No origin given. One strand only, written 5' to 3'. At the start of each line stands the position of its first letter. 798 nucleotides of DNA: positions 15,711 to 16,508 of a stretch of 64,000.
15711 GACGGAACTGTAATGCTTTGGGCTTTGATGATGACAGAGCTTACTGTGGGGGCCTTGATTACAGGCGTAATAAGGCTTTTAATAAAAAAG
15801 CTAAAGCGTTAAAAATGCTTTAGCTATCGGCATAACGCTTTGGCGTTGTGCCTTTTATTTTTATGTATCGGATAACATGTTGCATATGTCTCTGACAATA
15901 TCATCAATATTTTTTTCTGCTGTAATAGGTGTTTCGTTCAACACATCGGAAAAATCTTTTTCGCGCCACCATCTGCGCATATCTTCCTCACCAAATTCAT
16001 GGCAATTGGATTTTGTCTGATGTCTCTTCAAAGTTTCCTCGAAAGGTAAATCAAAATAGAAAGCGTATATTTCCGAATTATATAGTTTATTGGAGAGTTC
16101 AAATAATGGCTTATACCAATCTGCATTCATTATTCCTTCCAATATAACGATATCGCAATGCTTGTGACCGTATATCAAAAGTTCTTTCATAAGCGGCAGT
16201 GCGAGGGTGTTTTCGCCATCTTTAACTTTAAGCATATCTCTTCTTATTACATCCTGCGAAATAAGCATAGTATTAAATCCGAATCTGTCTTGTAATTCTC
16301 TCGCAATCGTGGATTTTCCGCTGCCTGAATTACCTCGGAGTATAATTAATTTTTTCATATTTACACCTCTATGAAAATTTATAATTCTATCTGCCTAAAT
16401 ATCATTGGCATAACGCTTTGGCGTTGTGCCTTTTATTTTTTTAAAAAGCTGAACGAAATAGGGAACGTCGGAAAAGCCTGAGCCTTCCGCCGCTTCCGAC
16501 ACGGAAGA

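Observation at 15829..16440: Single P-loop kinase gene sits inside a 578-bp unit bounded by a perfect 34-nt direct repeat that duplicates the 3' end of the neighbouring AraC gene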

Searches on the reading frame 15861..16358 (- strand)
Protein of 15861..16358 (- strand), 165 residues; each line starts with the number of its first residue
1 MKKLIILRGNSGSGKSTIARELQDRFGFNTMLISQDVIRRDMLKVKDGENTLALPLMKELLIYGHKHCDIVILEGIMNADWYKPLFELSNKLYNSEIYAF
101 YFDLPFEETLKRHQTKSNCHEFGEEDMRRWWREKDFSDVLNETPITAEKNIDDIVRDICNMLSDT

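Call 4: search_protein_families(library=pfam, proteins=[window:15861-16358:-], max_evalue=0.01)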
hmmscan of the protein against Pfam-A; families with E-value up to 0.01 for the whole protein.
window:15861-16358:- (165 aa): 12 families
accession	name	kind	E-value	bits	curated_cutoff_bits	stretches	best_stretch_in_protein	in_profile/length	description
PF13671.12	AAA_33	-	7.6e-09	36.4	27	1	4-118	1-120/143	AAA domain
PF13238.12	AAA_18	-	1.4e-06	29.2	29.4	1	5-117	1-112/128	AAA domain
PF07931.18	CPT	-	0.00037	20.8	22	1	3-43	2-42/172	Chloramphenicol phosphotransferase-like protein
PF06414.18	Zeta_toxin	-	0.00051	20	22.3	1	2-40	16-56/199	Zeta toxin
PF07728.20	AAA_5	-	0.00071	20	22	1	5-79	2-78/139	AAA domain (dynein-related subfamily)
PF13521.12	AAA_28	-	0.00096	19.8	27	1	5-61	2-54/164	AAA domain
PF01583.26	APS_kinase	-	0.0037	17.7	21.1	1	4-43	4-46/152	Adenylylsulphate kinase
PF03193.22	RsgA_GTPase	-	0.0038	17.5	30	1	3-36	107-140/174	RsgA GTPase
PF20720.3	nSTAND3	-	0.004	17.3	27.2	1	2-22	17-37/155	Novel STAND NTPase 3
PF13401.12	AAA_22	-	0.006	17.3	27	0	2-27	5-33/130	AAA domain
PF00485.24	PRK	-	0.0069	16.6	22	0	5-30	2-27/196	Phosphoribulokinase / Uridine kinase family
PF13191.12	AAA_16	-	0.0085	17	32.6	0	4-26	26-48/167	AAA ATPase domain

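Call 5: search_protein_families(library=ncbifam, proteins=[window:15861-16358:-], max_evalue=0.01)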
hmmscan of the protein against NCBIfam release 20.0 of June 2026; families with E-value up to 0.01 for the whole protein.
window:15861-16358:- (165 aa): 26 families (the best 25 are shown)
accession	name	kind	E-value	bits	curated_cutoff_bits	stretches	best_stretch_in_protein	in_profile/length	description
NF005257.0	PRK06762.3-2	equivalog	2.9e-60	202.8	202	1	2-159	5-165/170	hypothetical protein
NF005258.0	PRK06762.3-3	equivalog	9.9e-59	197.9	344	1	1-158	1-158/164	hypothetical protein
NF005255.0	PRK06762.2-2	equivalog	4.1e-52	176.4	140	1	1-159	2-159/163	hypothetical protein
NF005253.0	PRK06762.1-4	equivalog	8.4e-52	175.7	159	1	1-164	1-164/166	hypothetical protein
NF005254.0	PRK06762.2-1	equivalog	1.4e-50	171.3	198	1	3-158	4-159/165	hypothetical protein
NF005259.0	PRK06762.3-4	equivalog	2.1e-50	171.1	349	1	1-155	1-159/170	hypothetical protein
NF005251.0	PRK06762.1-1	equivalog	2.1e-46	158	183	1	3-160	8-165/171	hypothetical protein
NF005252.0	PRK06762.1-3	equivalog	2.7e-38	131.6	258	1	3-159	12-168/189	hypothetical protein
NF005256.0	PRK06762.3-1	equivalog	7.7e-19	67.6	160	2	84-134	14-63/67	hypothetical protein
NF003259.0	PRK04220.1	equivalog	1.7e-05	24.3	343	1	4-45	93-134/306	2-phosphoglycerate kinase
NF038208.1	garosamine_AAA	equivalog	4.3e-05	23.3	170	1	4-127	2-124/167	Gar/GrdA family gentamicin resistance ATP-binding protein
TIGR00235.1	udk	equivalog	0.00021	21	220.3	1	4-42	8-47/207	uridine kinase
NF005250.0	PRK06761.1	equivalog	0.00036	19.6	270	1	1-26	2-27/282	hypothetical protein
NF003012.0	PRK03839.1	equivalog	0.00042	20.3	152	1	5-75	3-72/180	putative kinase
NF004018.0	PRK05480.1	equivalog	0.0005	19.6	180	1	4-44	8-49/210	uridine kinase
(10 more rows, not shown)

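Call 8: find_encoding_contigs(protein=window:15861-16358:-, flank=6000, max_places=10)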
Protein window:15861-16358:- (165 aa): no gene with exactly this product is on record in the collection.

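Call 10: find_homologous_proteins(query=window:15861-16358:-, max_evalue=1e-10)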
Query window:15861-16358:- (165 aa): 4357 proteins with E <= 1e-10 among 4487 candidates; the best 120 are listed.
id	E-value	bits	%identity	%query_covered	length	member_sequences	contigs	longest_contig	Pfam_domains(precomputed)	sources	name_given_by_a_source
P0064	3.2e-103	361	96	100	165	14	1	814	PF13671.13,PF13238.13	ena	-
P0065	3.4e-90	318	87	100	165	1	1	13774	PF13671.13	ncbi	-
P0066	2.8e-88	312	85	100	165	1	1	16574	PF13671.13,PF13238.13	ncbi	-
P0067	9.7e-87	307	83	98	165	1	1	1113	PF13671.13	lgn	-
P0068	1.1e-86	307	85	98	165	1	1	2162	PF13671.13,PF13238.13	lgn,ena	-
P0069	1.4e-86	307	85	98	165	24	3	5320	PF13671.13,PF13238.13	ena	-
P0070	1.5e-86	307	85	98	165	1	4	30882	PF13671.13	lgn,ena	-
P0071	1.6e-86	306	83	98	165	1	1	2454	PF13671.13,PF13238.13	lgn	-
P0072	2.2e-86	306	83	98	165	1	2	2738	PF13671.13,PF13238.13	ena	-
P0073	2.6e-86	306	82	100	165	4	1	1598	PF13671.13,PF13238.13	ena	-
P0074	1.0e-85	304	82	98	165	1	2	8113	PF13671.13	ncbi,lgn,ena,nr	ncbi:MAG: kinase [Lachnospiraceae bacterium]|nr:kinase [Lachnospiraceae bacterium]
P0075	1.3e-85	303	82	98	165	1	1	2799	PF13671.13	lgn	-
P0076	1.4e-85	303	84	98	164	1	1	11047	PF13671.13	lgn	-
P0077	2.1e-85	303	81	100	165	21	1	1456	PF13671.13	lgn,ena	-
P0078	3.7e-85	302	83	98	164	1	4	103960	PF13671.13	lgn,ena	-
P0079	3.8e-85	302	83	98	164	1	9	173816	PF13671.13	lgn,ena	-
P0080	4.6e-85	302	81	99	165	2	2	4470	PF13671.13,PF13238.13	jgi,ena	-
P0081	7.1e-85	301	83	98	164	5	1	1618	PF13671.13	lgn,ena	-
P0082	8.8e-85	301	80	100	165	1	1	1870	PF13671.13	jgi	-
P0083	1.0e-84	301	83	98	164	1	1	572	PF13671.13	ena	-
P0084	1.3e-84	300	83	98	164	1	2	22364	PF13671.13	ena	-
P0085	1.4e-84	300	83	98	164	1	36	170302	PF13671.13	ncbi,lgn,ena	-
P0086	1.4e-84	300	83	98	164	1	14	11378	PF13671.13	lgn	-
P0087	1.4e-84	300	83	98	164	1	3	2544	PF13671.13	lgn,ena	-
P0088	1.9e-84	300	83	98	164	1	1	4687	PF13671.13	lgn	-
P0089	1.9e-84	300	83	98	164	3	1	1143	PF13671.13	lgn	-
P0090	2.1e-84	300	83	98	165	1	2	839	PF13671.13,PF13238.13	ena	-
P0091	2.6e-84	299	83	98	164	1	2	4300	PF13671.13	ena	-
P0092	5.6e-84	298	81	98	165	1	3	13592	PF13671.13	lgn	-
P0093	7.0e-84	298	82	98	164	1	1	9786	PF13671.13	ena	-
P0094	7.0e-84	298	82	98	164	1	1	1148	PF13671.13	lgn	-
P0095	8.2e-84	298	80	99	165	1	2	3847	PF13671.13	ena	-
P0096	8.4e-84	298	80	98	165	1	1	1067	PF13671.13,PF13238.13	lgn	-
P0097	9.4e-84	297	82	98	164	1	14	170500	PF13671.13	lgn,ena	-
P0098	9.8e-84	297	82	98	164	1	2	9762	PF13671.13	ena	-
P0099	1.0e-83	297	83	98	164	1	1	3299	PF13671.13,PF13238.13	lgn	-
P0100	1.4e-83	297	81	98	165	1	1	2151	PF06414.19,PF13671.13,PF13238.13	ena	-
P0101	2.6e-83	296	82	98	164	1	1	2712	PF13671.13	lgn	-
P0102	2.8e-83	296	80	98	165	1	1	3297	PF13671.13,PF13238.13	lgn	-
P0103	2.9e-83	296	81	98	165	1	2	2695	PF13671.13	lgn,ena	-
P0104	3.5e-83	296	82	98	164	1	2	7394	PF13671.13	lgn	-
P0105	3.5e-83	296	81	98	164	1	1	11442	PF13671.13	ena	-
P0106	4.9e-83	295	81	98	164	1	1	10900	PF13671.13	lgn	-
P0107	5.8e-83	295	80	98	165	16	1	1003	PF13671.13,PF13238.13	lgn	-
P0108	6.0e-83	295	80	99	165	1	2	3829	PF13671.13,PF13238.13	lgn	-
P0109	6.1e-83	295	79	99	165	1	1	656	PF13671.13,PF13238.13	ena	-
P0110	7.7e-83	294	77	98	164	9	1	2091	PF13671.13,PF13238.13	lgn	-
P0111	9.5e-83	294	80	98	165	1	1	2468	PF13671.13,PF13238.13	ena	-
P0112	9.8e-83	294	81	98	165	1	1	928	PF13671.13,PF13238.13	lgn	-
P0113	1.1e-82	294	80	99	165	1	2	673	PF13671.13,PF13238.13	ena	-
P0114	1.2e-82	294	82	98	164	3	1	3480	PF13671.13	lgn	-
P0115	1.3e-82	294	79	98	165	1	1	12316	PF13671.13,PF13238.13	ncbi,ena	-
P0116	1.6e-82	293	80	99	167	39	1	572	PF13671.13,PF13238.13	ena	-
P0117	2.7e-82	293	80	98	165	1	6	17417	PF13671.13,PF08433.17,PF13238.13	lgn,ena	-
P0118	3.1e-82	292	80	98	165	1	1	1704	PF13671.13,PF13238.13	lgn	-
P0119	3.8e-82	292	79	99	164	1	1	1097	PF06414.19,PF13671.13,PF13238.13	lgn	-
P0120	3.8e-82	292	80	98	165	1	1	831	PF13671.13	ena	-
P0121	3.9e-82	292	79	99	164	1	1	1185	PF06414.19,PF13671.13,PF13238.13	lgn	-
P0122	3.9e-82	292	79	98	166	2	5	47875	PF13671.13,PF13238.13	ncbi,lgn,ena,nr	ncbi:MAG: kinase [Lachnospiraceae bacterium]|nr:kinase [Lachnospiraceae bacterium]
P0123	4.0e-82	292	80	98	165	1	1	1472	PF13671.13,PF13238.13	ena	-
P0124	5.0e-82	292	80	98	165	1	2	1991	PF13671.13,PF08433.17,PF13238.13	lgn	-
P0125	5.4e-82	292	80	97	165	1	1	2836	PF13671.13,PF13238.13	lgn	-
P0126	5.4e-82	292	79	98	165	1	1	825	PF13671.13,PF13238.13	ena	-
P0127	5.5e-82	292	80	98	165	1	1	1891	PF13671.13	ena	-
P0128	6.3e-82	291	80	99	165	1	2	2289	PF13671.13,PF13238.13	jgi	-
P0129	9.5e-82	291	79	98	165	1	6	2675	PF13671.13,PF13238.13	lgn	-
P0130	9.7e-82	291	80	98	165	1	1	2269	PF13671.13,PF13238.13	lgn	-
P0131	1.0e-81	291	78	99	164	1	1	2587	PF06414.19,PF13671.13,PF13238.13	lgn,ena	-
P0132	1.0e-81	291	78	99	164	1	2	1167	PF13671.13,PF13238.13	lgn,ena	-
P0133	1.3e-81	290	80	98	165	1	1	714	PF13671.13,PF13238.13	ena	-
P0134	1.7e-81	290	79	98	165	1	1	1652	PF13671.13,PF13238.13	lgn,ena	-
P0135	1.7e-81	290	81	98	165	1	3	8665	PF13671.13,PF13238.13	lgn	-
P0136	1.7e-81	290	82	96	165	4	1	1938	PF13671.13,PF13238.13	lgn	-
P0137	1.9e-81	290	80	99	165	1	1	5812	PF13671.13,PF13238.13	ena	-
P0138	3.2e-81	289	78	98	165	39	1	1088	PF13671.13,PF13238.13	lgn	-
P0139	3.3e-81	289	79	99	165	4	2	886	PF13671.13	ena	-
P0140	3.9e-81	289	79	99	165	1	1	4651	PF13671.13,PF13238.13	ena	-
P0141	4.0e-81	289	80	98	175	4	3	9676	PF13671.13,PF13238.13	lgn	-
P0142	4.2e-81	289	80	98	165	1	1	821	PF13671.13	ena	-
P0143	4.3e-81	289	78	100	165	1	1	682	PF13671.13,PF13238.13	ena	-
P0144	4.6e-81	289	82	96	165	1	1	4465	PF13671.13,PF13238.13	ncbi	-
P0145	5.0e-81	289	77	99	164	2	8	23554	PF06414.19,PF13671.13,PF13238.13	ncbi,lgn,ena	-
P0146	6.1e-81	288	78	98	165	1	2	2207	PF13671.13,PF13238.13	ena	-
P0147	6.4e-81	288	80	98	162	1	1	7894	PF13671.13,PF13238.13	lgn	-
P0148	6.4e-81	288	82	96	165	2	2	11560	PF13671.13,PF13238.13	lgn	-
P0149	6.6e-81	288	81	97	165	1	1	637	PF13671.13,PF13238.13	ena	-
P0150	6.8e-81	288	79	99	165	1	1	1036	PF13671.13,PF13238.13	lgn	-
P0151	6.9e-81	288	78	98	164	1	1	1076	PF13671.13,PF13238.13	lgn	-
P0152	8.8e-81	288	78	99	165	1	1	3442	PF13671.13,PF13238.13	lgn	-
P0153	1.1e-80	287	77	99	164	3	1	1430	PF13671.13,PF13238.13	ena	-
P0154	1.2e-80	287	79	99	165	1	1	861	PF13671.13,PF13238.13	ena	-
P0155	1.5e-80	287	80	97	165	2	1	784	PF13671.13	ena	-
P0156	1.6e-80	287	76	99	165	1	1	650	PF13671.13,PF13238.13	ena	-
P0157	2.1e-80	287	78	100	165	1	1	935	PF13671.13,PF13238.13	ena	-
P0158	2.2e-80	286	78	100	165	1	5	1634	PF13671.13,PF13238.13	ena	-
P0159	2.4e-80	286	78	99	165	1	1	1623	PF13671.13,PF13238.13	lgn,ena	-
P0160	2.5e-80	286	77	99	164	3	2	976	PF06414.19,PF13671.13,PF13238.13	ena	-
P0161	2.6e-80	286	79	99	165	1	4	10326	PF13671.13,PF13238.13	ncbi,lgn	-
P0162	3.3e-80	286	78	99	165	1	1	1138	PF13671.13,PF13238.13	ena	-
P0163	3.3e-80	286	77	99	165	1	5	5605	PF13671.13,PF13238.13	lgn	-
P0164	3.5e-80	286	78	98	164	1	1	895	PF13671.13,PF13238.13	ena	-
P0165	3.6e-80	286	79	99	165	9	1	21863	PF13671.13,PF13238.13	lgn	-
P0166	4.0e-80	286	75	100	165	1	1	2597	PF13671.13,PF13238.13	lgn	-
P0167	4.3e-80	286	77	99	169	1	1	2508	PF13671.13,PF13238.13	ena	-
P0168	4.6e-80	285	75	100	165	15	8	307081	PF13671.13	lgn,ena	-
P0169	4.7e-80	285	78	99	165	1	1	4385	PF13671.13,PF13238.13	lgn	-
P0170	4.7e-80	285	79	99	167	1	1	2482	PF13671.13,PF08433.17,PF13238.13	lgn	-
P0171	5.2e-80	285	78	98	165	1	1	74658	PF13671.13,PF13238.13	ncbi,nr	ncbi:MAG: kinase [Lachnospiraceae bacterium]|nr:kinase [Lachnospiraceae bacterium]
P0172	5.5e-80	285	78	98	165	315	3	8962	PF13671.13,PF13238.13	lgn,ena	-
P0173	5.9e-80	285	77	99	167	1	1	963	PF13671.13,PF13238.13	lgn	-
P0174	6.4e-80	285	77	99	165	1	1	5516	PF13671.13,PF13238.13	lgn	-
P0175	6.7e-80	285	80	98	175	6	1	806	PF13671.13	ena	-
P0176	7.2e-80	285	78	98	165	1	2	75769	PF13671.13,PF13238.13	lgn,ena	-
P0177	7.2e-80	285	77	98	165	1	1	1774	PF13671.13,PF13238.13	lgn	-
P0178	7.4e-80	285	77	99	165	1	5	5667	PF13671.13,PF13238.13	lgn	-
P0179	8.0e-80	285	77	99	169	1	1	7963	PF13671.13,PF13238.13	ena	-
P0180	8.3e-80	285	77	99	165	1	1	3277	PF13671.13,PF13238.13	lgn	-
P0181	9.9e-80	284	77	99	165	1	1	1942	PF13671.13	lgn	-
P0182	1.1e-79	284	77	99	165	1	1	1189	PF13671.13,PF13238.13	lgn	-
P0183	1.1e-79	284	79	98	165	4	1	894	PF13671.13,PF13238.13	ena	-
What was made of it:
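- Spread: 4357 cluster representatives at E<=1e-10, with the best 120 all at least 75% identical (call 10).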

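Call 17: find_related_loci(query=window:15861-16358:-, collection=genome_contigs, flank=5000)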
Query window:15861-16358:- (165 aa) in genome_contigs; peptide patterns used: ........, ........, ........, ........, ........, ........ (x = any residue, [..] = any of these).
316 stretches matched a pattern; 37 encode a relative of the query (tblastn E <= 1e-3); 37 distinct loci.
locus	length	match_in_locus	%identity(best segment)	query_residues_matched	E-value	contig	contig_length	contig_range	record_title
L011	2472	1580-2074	99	1-165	6e-115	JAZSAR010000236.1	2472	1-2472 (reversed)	MAG: Clostridia bacterium isolate T1900044934_TS20190400.MAGScoT_cleanbin_000020 SGB_3433_k141_2289838, whole genome sho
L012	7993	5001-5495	87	1-165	9e-97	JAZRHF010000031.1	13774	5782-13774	MAG: Clostridia bacterium isolate T1900045484_YK20190178.MAGScoT_cleanbin_000022 SGB_7333_k141_1816981, whole genome sho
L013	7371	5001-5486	80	1-162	5e-88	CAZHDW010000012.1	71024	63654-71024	MAG TPA_asm: uncultured Ruminococcus sp. isolate SRP350583_co1_15 genome assembly, contig: NODE_510_length_71024_cov_32.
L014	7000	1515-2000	80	1-162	9e-87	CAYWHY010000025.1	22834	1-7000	MAG TPA_asm: uncultured Lachnospiraceae bacterium isolate SRP350583_co1_453 genome assembly, contig: NODE_3833_length_22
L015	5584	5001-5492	79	1-164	8e-87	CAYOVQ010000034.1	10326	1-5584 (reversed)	MAG TPA_asm: uncultured Ruminococcus sp. isolate SRP315200_co2_497 genome assembly, contig: NODE_9182_length_10326_cov_2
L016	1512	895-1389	76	1-165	2e-91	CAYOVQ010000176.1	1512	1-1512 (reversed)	MAG TPA_asm: uncultured Ruminococcus sp. isolate SRP315200_co2_497 genome assembly, contig: NODE_202513_length_1512_cov_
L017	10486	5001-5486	78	1-162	6e-85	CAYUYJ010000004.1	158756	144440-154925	MAG TPA_asm: uncultured Lachnospiraceae bacterium isolate SRP313737_co1_97 genome assembly, contig: NODE_99_length_15875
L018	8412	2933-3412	78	1-160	2e-84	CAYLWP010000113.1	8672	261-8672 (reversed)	MAG TPA_asm: uncultured Roseburia sp. isolate SRP350583_co1_572 genome assembly, contig: NODE_13397_length_8672_cov_12.6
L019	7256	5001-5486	76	1-162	9e-84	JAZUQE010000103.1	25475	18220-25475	MAG: Faecousia sp. isolate T1900044860_TS20190326.MAGScoT_cleanbin_000019 SGB_3096_k141_694338, whole genome shotgun seq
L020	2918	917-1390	77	1-158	2e-84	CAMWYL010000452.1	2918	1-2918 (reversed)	MAG TPA_asm: uncultured Lachnospiraceae bacterium isolate SRR14411257_bin.4_metawrap_v1.3_MAG genome assembly, contig: N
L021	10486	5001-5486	77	1-162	1e-82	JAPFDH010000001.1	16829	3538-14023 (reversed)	MAG: Lachnospiraceae bacterium isolate bin_3_DannyCat k141_25362, whole genome shotgun sequence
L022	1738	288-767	74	1-160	8e-87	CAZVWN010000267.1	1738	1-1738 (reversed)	MAG TPA_asm: uncultured Acetatifactor sp. isolate SRP225648_co1_530 genome assembly, contig: NODE_171553_length_1738_cov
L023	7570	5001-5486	75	1-162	3e-82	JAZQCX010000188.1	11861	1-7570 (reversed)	MAG: Acetatifactor sp. isolate T1900044637_TS20190103.MAGScoT_cleanbin_000039 SGB_1184_k141_256180, whole genome shotgun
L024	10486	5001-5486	73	1-162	5e-82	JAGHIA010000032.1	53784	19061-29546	MAG: Fusicatenibacter sp. isolate MAG.350 k127_198519, whole genome shotgun sequence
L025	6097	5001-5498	75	1-165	5e-82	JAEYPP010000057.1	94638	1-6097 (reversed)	MAG: Bacillota bacterium isolate OH_CBB_19 k127_847216, whole genome shotgun sequence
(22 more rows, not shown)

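Call 33: search_solved_structures(query=window:15861-16358:-, max_evalue=1, show_alignments=2)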
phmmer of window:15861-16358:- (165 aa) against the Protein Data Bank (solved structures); distinct sequences matched with E-value up to 1: 29.
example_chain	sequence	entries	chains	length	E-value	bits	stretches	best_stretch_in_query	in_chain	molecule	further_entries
1ly1_A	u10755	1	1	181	0.017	18.5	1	1-116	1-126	polynucleotide kinase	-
3lw7_A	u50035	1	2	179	0.045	17.1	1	3-55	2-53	Adenylate kinase related protein (AdkA-like)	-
3h0k_A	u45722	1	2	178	0.055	16.8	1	3-55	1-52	UPF0200 protein SSO1041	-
1ltq_A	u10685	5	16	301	0.072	16.4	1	1-116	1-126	POLYNUCLEOTIDE KINASE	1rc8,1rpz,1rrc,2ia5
4gp7_A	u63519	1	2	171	0.15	15.4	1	3-117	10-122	Metallophosphoesterase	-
4jst_A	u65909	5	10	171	0.16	15.3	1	3-117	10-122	Metallophosphoesterase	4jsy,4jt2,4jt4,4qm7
6c2u_A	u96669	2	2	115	0.2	15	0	4-45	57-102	phosphate-loop protein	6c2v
4gp6_A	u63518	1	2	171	0.23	14.8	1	3-117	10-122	Metallophosphoesterase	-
1zp6_A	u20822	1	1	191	0.3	14.4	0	4-90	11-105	hypothetical protein Atu3015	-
2qg6_A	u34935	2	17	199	0.34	14.2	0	5-46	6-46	Nicotinamide riboside kinase 1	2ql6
9d2f_A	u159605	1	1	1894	0.35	14.2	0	5-36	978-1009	Adenylate kinase 9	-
5lnk_k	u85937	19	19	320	0.44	13.9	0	3-28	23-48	Mitochondrial complex I, 42 kDa subunit | NADH dehydrogenase [ubiquinone] 1 alpha subcomplex subunit 10, mitochondrial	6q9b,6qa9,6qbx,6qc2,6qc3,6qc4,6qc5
2p0e_A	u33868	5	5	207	0.52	13.6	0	5-46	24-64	Nicotinamide riboside kinase 1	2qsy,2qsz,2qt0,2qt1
8puu_A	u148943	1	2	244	0.53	13.6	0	3-31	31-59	Deoxynucleoside kinase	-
5o31_O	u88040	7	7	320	0.53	13.6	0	2-28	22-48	NADH dehydrogenase [ubiquinone] 1 alpha subcomplex subunit 10, mitochondrial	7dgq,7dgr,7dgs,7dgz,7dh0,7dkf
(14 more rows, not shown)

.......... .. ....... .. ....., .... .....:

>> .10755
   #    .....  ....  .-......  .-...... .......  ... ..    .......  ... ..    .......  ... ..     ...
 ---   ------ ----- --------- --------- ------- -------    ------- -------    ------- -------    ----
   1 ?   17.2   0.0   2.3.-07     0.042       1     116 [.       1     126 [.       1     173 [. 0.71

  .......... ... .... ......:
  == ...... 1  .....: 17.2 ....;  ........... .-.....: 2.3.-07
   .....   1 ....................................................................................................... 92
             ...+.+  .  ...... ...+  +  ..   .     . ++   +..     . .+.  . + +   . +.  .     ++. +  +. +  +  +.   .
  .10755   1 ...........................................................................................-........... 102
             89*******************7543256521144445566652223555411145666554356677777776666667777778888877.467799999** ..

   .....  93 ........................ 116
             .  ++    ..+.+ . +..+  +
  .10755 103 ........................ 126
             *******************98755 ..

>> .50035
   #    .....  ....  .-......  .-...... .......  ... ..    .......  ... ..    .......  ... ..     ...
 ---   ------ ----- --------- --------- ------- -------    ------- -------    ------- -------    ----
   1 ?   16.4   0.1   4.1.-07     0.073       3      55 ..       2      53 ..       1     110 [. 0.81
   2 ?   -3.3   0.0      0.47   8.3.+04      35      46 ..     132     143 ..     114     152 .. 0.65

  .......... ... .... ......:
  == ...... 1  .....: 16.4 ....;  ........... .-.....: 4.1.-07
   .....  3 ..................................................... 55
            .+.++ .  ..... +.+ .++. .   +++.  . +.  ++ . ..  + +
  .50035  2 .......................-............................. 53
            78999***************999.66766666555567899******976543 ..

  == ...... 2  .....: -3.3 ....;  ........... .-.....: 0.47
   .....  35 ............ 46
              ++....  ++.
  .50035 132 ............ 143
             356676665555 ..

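Call 34: search_protein_families(library=padloc, proteins=[window:15861-16358:-], max_evalue=0.01)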
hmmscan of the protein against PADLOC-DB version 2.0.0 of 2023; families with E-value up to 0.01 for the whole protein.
window:15861-16358:- (165 aa): 3 families
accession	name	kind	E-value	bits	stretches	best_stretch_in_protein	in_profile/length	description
PDLC02911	VakA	-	6.5e-05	21.6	1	1-52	1-52/163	-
PDLC04690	PDC-M51B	-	0.00081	17.2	1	1-31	1-31/191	-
PDLC00290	PtuA1|PtuA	-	0.0016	15.8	1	2-40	23-61/414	AAA ATPase domain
